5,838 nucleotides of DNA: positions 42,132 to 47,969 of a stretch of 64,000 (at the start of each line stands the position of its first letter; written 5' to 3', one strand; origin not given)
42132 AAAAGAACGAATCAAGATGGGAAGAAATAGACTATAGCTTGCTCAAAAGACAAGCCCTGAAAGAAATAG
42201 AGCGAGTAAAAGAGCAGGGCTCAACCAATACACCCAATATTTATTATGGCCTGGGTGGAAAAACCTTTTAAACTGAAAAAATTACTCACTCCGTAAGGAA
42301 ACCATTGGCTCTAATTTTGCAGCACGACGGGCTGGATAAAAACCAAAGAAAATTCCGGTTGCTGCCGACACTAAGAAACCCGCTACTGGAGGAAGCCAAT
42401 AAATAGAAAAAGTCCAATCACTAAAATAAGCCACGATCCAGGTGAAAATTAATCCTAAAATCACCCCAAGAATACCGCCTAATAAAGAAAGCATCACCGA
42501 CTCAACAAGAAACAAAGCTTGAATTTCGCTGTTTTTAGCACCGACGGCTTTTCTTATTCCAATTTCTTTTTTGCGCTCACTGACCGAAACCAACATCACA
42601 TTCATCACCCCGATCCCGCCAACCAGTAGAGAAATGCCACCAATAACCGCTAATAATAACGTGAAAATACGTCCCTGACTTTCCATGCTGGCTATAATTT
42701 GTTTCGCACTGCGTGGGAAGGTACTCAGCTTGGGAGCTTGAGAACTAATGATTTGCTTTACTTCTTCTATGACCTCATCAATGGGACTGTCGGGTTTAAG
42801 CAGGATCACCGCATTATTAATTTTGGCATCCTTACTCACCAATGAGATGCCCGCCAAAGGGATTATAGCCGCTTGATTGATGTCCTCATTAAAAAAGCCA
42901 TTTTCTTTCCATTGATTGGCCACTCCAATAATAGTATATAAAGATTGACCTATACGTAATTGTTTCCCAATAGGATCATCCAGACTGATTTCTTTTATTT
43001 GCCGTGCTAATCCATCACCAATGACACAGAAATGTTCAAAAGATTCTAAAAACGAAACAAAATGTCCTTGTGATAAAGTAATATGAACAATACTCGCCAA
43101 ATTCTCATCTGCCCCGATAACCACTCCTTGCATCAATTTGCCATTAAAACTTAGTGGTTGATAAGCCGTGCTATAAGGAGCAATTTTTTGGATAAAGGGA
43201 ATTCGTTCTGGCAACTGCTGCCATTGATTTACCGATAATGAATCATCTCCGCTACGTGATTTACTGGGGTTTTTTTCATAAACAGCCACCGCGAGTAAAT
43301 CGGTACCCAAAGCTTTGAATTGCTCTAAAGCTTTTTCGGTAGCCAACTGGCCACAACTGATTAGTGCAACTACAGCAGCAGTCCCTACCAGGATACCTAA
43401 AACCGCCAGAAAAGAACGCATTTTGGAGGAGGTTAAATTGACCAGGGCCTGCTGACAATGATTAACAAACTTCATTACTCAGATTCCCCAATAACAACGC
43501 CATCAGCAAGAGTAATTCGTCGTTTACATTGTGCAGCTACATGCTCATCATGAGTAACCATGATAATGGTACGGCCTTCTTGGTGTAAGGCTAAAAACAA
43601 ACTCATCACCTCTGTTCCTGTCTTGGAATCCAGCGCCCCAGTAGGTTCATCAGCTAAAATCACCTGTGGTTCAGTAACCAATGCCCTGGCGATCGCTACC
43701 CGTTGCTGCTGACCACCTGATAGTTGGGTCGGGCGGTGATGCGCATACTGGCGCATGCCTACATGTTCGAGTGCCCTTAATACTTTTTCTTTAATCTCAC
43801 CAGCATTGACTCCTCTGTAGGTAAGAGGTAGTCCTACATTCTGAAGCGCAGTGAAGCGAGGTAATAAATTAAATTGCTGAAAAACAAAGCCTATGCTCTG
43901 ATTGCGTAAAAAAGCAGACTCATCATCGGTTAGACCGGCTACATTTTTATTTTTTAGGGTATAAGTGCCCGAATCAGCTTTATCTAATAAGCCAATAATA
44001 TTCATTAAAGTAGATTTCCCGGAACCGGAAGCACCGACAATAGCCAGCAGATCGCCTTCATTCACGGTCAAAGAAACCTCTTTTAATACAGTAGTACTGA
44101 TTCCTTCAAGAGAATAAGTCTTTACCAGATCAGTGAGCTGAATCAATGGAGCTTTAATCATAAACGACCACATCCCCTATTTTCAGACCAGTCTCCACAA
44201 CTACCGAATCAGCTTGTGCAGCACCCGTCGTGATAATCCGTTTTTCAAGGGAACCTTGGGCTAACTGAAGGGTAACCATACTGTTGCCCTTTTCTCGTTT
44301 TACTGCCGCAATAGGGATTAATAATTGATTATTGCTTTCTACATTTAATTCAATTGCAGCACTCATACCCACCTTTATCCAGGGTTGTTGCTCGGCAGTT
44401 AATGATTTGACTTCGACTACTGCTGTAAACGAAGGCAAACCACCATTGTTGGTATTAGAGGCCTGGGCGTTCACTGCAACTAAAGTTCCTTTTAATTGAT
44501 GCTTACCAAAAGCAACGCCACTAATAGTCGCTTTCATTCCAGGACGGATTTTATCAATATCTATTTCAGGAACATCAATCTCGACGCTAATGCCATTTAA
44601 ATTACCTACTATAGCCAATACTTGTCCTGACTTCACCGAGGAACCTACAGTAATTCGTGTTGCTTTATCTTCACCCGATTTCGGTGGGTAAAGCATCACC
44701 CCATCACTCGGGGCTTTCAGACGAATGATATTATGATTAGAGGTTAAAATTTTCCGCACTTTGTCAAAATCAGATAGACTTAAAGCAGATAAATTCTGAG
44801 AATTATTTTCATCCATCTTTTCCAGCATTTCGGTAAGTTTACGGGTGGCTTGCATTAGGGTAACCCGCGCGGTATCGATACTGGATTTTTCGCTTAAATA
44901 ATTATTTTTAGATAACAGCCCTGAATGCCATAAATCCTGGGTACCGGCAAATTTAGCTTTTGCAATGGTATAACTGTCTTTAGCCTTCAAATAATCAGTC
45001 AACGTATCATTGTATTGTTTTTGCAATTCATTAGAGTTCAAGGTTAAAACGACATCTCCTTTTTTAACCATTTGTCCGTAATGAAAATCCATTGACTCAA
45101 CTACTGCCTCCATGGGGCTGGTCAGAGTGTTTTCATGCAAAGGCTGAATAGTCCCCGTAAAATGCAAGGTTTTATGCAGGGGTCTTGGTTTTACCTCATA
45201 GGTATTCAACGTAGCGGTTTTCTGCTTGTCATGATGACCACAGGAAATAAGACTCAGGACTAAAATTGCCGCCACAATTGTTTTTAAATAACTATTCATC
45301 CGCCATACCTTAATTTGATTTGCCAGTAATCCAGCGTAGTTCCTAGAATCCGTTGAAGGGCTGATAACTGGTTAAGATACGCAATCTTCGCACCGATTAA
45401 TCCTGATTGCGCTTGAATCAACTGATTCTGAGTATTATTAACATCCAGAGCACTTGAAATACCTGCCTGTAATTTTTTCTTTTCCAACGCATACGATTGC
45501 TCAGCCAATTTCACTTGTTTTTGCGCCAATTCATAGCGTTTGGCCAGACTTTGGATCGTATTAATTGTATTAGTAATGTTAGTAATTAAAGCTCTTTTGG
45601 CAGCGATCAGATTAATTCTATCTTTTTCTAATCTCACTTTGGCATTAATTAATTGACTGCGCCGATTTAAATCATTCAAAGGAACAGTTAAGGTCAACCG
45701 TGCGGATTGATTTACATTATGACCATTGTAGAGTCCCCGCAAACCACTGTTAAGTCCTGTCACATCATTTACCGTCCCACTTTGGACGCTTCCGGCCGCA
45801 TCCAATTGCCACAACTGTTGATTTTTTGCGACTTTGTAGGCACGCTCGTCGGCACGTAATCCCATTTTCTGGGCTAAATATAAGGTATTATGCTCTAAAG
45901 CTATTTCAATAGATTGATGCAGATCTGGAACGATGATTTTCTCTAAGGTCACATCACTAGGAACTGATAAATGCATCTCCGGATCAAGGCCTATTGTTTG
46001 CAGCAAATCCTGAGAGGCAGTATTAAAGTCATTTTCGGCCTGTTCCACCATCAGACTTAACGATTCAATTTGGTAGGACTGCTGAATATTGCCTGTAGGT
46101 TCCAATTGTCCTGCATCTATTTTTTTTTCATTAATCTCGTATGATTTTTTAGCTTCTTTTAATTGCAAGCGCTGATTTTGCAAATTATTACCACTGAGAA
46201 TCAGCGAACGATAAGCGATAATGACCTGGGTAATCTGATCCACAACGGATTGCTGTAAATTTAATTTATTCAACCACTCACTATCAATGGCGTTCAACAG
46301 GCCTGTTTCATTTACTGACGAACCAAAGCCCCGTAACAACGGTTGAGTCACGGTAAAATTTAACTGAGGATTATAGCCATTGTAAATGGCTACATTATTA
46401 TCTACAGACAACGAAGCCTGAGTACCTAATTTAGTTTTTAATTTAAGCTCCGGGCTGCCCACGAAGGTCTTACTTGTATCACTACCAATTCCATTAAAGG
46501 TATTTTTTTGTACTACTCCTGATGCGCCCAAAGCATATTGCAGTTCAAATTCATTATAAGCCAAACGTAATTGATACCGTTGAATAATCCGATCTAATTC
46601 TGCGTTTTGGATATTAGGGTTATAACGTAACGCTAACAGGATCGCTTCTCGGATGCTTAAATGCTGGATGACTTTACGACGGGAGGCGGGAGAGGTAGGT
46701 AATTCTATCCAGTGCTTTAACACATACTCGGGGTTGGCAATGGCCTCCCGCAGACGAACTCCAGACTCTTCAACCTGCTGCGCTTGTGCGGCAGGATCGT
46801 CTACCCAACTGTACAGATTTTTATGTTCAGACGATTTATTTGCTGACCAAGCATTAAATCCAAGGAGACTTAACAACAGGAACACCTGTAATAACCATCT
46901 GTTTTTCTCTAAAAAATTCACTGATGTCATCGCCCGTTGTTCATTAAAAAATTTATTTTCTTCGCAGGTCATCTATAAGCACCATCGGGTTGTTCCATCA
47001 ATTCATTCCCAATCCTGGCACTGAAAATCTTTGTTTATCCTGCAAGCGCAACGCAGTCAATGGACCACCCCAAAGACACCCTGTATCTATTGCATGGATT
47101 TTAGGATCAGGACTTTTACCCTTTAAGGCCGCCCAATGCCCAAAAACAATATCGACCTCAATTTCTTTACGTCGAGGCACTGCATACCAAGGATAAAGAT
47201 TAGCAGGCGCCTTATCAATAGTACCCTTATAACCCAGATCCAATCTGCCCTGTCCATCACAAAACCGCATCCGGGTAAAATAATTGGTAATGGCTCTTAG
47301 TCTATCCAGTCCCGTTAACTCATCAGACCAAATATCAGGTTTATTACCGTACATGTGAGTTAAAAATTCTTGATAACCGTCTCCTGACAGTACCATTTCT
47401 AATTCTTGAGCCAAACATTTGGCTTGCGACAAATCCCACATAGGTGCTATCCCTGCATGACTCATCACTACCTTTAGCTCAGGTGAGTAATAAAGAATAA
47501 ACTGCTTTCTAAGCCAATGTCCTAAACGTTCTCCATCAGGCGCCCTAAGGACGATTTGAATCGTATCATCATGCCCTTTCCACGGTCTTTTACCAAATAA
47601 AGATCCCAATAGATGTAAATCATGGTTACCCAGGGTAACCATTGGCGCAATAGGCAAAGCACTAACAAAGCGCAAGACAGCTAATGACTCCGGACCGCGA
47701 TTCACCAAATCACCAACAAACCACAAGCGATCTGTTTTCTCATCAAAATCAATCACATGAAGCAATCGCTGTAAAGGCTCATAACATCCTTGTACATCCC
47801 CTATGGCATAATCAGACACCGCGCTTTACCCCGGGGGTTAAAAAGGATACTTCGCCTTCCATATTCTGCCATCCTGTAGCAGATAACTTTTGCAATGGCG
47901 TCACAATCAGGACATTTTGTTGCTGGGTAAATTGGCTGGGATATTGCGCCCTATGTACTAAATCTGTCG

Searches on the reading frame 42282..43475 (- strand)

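Call 6: search_protein_families(library=pfam, proteins=[window:42282-43475:-], max_evalue=0.001)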
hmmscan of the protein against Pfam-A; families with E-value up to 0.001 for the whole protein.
window:42282-43475:- (397 aa): 2 families
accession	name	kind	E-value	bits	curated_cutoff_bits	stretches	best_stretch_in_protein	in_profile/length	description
PF12704.14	MacB_PCD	-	9.6e-30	104.8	27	1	21-242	1-207/207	MacB-like periplasmic core domain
PF02687.27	FtsX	-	8.5e-24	84.3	25.5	1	277-390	2-120/120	FtsX-like permease C-terminal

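Call 21: search_protein_families(library=ncbifam, proteins=[window:42282-43475:-], max_evalue=0.00001)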
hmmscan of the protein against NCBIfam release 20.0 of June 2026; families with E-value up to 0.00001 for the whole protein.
window:42282-43475:- (397 aa): 8 families
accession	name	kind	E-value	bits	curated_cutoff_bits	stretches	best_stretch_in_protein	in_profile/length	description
NF007826.0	PRK10535.1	equivalog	1.2e-55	189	966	1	7-395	258-646/648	macrolide ABC transporter ATP-binding protein/permease MacB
TIGR03434.1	ADOP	subfamily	2.3e-35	121.9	622.3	1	130-397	540-803/803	ADOP family duplicated permease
TIGR02212.1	lolCE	equivalog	1.1e-13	50.9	362.45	1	21-397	24-411/411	lipoprotein-releasing ABC transporter permease subunit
NF038346.1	FtsX_actino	exception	1.2e-08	34.7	250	1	272-345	180-253/308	permease-like cell division protein FtsX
NF038347.1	FtsX_Gpos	exception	5.4e-08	32.5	225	1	290-353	186-250/296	permease-like cell division protein FtsX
TIGR02213.1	lolE_release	exception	6.1e-08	31.9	540.35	0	19-354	19-348/411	lipoprotein-releasing ABC transporter permease subunit LolE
TIGR00439.2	FtsX_Gneg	equivalog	2.1e-07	30.5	255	1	270-350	169-245/292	permease-like cell division protein FtsX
NF008357.0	PRK11146.1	exception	1.2e-06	27.7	439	0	284-347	278-344/414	lipoprotein-releasing ABC transporter permease subunit LolE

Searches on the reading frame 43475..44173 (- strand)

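Call 6: search_protein_families(library=pfam, proteins=[window:43475-44173:-], max_evalue=0.001)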
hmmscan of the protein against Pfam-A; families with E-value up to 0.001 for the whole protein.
window:43475-44173:- (232 aa): 4 families
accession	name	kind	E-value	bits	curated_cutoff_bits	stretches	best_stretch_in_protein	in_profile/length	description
PF00005.33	ABC_tran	-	1e-35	123.7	25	1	30-178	1-136/137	ABC transporter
PF13304.12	AAA_21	-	2.8e-07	31.4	27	1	43-98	2-49/304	AAA domain, putative AbiEii toxin, Type IV TA system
PF02463.25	SMC_N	-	2e-06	27.9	40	1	41-220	25-209/220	RecF/RecN/SMC N terminal domain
PF13555.12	AAA_29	-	0.0004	20.5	27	1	34-57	16-39/61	P-loop containing region of AAA domain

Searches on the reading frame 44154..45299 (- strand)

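Call 6: search_protein_families(library=pfam, proteins=[window:44154-45299:-], max_evalue=0.001)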
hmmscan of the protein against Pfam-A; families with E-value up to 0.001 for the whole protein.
window:44154-45299:- (381 aa): 3 families
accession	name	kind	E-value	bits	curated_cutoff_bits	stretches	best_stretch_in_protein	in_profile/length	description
PF16576.10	HlyD_D23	-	1.2e-14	54.6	30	1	41-281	2-189/214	Barrel-sandwich domain of CusB or HlyD membrane-fusion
PF13437.12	HlyD_3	-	2.3e-12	48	22.2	1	215-311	14-106/106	HlyD family secretion protein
PF13533.13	Biotin_lipoyl_2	-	6.6e-05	23.1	29.8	0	75-88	19-32/32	Biotin-lipoyl like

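Call 21: search_protein_families(library=ncbifam, proteins=[window:44154-45299:-], max_evalue=0.00001)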
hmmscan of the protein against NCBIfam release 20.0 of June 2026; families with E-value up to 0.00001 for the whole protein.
window:44154-45299:- (381 aa): 13 families
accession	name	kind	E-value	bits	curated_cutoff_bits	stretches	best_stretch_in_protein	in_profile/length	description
TIGR01730.1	RND_mfp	subfamily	1e-36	126.6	94.9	2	212-379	146-306/322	efflux RND transporter periplasmic adaptor subunit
TIGR00999.1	8a0102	subfamily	2.1e-21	76.3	319.3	1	75-379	1-263/271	CzcB/NccB family metal efflux transporter periplasmic adaptor subunit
NF038010.1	ABC_adapt_DarC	equivalog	7.7e-13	47.9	450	1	92-379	133-401/417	darobactin export ABC transporter periplasmic adaptor subunit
TIGR01843.1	type_I_hlyD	subfamily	3.3e-12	46.1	208.65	0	212-319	283-397/422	HlyD family type I secretion periplasmic adaptor subunit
NF008606.0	PRK11578.1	equivalog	6.7e-11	41.9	342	1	7-379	12-361/371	macrolide transporter subunit MacA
NF008589.1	PRK11556.1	equivalog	1.3e-10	40.8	391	0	213-381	205-374/392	MdtA/MuxA family multidrug efflux RND transporter periplasmic adaptor subunit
NF000272.2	OqxA_adapt_sub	exception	1.2e-08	34.3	835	0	8-145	15-156/391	multidrug efflux RND transporter periplasmic adaptor subunit OqxA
NF033138.2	RND-peri-MexC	equivalog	1.4e-08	34.3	625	0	322-379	298-356/375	MexC family multidrug efflux RND transporter periplasmic adaptor subunit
TIGR00998.1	8a0101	subfamily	1.4e-08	34.1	390.8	1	86-290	100-294/334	EmrA/EmrK family multidrug efflux transporter periplasmic adaptor subunit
NF045680.1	DiMtlExpIhpB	equivalog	3.4e-07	29.6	450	0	27-96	67-138/326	divalent metal ion exporter adaptor subunit IhpB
TIGR02971.1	heterocyst_DevB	subfamily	1.4e-06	27.9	129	0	111-278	114-280/327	ABC exporter membrane fusion protein, DevB family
NF002939.0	PRK03598.1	equivalog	1.9e-06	27.3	393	0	104-279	118-283/332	secretion protein HlyD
NF007132.1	PRK09578.1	equivalog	4.8e-06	25.6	512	0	7-156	12-165/396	MexX/AxyX family multidrug efflux RND transporter periplasmic adaptor subunit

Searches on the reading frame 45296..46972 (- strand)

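Call 6: search_protein_families(library=pfam, proteins=[window:45296-46972:-], max_evalue=0.001)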
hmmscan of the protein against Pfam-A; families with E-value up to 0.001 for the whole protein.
window:45296-46972:- (558 aa): 1 family
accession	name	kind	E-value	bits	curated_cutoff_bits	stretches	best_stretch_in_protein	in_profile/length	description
PF02321.23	OEP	-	3e-29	102.6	22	2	351-544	1-187/187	Outer membrane efflux protein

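Call 21: search_protein_families(library=ncbifam, proteins=[window:45296-46972:-], max_evalue=0.00001)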
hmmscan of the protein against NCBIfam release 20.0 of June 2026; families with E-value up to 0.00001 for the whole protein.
window:45296-46972:- (558 aa): 3 families
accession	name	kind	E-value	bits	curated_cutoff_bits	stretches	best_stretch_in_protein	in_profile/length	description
TIGR01844.1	type_I_sec_TolC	subfamily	2.8e-21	76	225.15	1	175-540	43-394/414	TolC family outer membrane protein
TIGR01845.1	outer_NodT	subfamily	9.1e-10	37.9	210.05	1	240-544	161-458/460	efflux transporter outer membrane subunit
NF033142.1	efflux_OM_AdeC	exception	1.4e-06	27.2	975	0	235-545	160-460/465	multidrug efflux RND transporter AdeABC outer membrane channel subunit AdeC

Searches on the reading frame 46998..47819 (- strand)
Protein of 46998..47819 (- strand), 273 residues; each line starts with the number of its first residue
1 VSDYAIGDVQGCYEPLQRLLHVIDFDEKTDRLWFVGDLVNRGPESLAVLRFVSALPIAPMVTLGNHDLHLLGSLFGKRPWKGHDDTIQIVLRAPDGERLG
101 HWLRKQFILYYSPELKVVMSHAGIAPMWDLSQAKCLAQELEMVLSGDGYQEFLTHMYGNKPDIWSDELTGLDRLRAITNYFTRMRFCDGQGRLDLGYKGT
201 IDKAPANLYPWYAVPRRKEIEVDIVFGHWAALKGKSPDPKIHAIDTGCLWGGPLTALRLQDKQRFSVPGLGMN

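Call 6: search_protein_families(library=pfam, proteins=[window:46998-47819:-], max_evalue=0.001)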
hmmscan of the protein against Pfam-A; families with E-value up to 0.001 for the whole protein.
window:46998-47819:- (273 aa): 1 family
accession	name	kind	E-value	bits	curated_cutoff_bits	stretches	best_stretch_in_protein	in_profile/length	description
PF00149.33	Metallophos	-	9.6e-13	49.4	21.5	1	5-146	5-136/191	Calcineurin-like phosphoesterase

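Call 21: search_protein_families(library=ncbifam, proteins=[window:46998-47819:-], max_evalue=0.00001)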
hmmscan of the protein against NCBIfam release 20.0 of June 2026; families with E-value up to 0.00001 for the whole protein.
window:46998-47819:- (273 aa): 6 families
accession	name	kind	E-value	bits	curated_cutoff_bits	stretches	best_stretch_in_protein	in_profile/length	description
NF001204.0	PRK00166.1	equivalog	2e-107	358.6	176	1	1-268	1-267/276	symmetrical bis(5'-nucleosyl)-tetraphosphatase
TIGR00668.1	apaH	equivalog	4.4e-92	308.5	222.85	1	1-267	1-266/279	bis(5'-nucleosyl)-tetraphosphatase (symmetrical) ApaH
TIGR04075.1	bacter_Pnkp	equivalog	1.4e-14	53.3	750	1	6-125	185-324/851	polynucleotide kinase-phosphatase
NF008516.0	PRK11439.1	equivalog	5.2e-12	46.2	326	1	5-67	21-81/218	protein-serine/threonine phosphatase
NF010148.0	PRK13625.1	equivalog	1.3e-11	44.5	340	1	5-77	5-87/245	bis(5'-nucleosyl)-tetraphosphatase PrpE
NF007425.0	PRK09968.1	equivalog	5.6e-09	36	332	1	4-67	18-79/218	protein-serine/threonine phosphatase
